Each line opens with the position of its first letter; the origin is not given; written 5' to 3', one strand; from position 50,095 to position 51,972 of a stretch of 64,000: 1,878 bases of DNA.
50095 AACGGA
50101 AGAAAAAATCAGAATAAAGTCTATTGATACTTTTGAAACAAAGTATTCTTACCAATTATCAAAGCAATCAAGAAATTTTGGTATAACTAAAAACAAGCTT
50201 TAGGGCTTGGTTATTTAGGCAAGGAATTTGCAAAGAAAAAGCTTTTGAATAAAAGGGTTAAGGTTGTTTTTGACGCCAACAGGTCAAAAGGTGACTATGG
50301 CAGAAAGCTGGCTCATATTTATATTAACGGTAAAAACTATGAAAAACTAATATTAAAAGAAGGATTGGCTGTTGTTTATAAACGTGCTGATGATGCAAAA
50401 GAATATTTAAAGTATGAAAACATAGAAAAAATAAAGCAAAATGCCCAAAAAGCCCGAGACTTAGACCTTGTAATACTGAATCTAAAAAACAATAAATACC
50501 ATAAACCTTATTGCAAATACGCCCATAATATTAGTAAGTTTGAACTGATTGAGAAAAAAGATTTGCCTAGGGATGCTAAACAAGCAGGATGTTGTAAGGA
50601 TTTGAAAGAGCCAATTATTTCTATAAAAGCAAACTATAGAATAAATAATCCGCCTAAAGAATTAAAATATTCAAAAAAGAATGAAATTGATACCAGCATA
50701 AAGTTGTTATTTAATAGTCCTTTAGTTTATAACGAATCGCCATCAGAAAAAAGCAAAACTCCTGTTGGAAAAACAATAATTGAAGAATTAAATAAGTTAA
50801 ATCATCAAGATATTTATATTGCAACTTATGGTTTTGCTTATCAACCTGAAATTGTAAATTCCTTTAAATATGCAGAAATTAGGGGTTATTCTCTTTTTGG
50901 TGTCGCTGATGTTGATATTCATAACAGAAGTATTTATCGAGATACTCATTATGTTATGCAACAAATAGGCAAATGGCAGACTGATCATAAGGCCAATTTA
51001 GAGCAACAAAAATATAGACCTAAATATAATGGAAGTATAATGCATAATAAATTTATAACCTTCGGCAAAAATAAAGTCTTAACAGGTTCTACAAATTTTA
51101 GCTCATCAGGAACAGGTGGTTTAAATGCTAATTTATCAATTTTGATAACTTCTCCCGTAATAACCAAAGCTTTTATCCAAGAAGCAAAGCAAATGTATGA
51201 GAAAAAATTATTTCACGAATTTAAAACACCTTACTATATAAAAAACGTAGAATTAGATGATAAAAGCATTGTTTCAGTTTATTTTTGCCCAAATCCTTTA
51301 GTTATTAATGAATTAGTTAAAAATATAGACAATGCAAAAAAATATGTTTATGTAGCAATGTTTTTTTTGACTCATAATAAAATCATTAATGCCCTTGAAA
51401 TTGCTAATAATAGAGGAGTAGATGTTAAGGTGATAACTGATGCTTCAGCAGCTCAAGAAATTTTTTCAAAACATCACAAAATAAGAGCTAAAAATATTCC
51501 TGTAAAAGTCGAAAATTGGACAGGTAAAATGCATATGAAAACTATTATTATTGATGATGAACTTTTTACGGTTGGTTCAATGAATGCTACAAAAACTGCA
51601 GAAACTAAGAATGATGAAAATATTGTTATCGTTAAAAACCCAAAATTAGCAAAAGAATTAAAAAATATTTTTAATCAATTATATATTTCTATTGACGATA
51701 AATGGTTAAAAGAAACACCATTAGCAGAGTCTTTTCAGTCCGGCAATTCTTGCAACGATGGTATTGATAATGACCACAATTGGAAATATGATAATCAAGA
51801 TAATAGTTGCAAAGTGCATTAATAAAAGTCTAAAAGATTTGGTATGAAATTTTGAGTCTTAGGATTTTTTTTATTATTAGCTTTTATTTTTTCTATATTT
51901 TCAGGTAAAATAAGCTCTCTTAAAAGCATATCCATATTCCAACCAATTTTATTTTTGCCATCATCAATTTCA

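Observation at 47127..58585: Four tandem copies of a convergent pair: exported SNase-PLD fusion + PAPS-reductase-family PP-loop enzyme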

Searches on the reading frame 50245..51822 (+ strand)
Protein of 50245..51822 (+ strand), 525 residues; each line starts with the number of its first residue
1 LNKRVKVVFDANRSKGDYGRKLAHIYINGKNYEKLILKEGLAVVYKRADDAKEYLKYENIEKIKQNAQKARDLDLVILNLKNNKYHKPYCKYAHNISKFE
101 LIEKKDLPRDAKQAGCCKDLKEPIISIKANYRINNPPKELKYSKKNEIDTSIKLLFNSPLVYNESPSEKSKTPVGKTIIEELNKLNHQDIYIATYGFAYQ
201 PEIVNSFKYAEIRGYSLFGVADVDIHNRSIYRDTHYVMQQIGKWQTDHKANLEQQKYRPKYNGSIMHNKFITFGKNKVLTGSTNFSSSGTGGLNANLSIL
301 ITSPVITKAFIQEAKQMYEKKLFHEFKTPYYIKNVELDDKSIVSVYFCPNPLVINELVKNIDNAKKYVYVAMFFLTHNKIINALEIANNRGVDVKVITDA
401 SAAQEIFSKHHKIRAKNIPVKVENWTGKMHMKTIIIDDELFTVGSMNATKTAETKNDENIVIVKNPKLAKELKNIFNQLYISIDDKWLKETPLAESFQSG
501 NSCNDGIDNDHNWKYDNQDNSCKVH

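Call 3: search_protein_families(library=pfam, proteins=[window:50245-51822:+], max_evalue=0.01)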
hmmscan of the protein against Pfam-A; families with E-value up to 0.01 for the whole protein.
window:50245-51822:+ (525 aa): 5 families
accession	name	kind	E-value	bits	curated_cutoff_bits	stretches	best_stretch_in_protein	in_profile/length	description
PF13091.12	PLDc_2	-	6.3e-40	136.5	27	2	357-479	1-131/132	PLD-like domain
PF00565.23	SNase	-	1.1e-07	32.7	21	1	12-71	43-101/107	Staphylococcal nuclease homologue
PF07894.18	SACK1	-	1.2e-05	25.4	21.4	1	337-414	106-188/274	Scaffolding anchor of CK1 domain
PF00614.28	PLDc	-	0.00059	20.2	21.9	1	429-447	5-23/28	Phospholipase D Active site motif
PF11495.14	Regulator_TrmB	-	0.0035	17.1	22.2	1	352-480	10-128/233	Archaeal transcriptional regulator TrmB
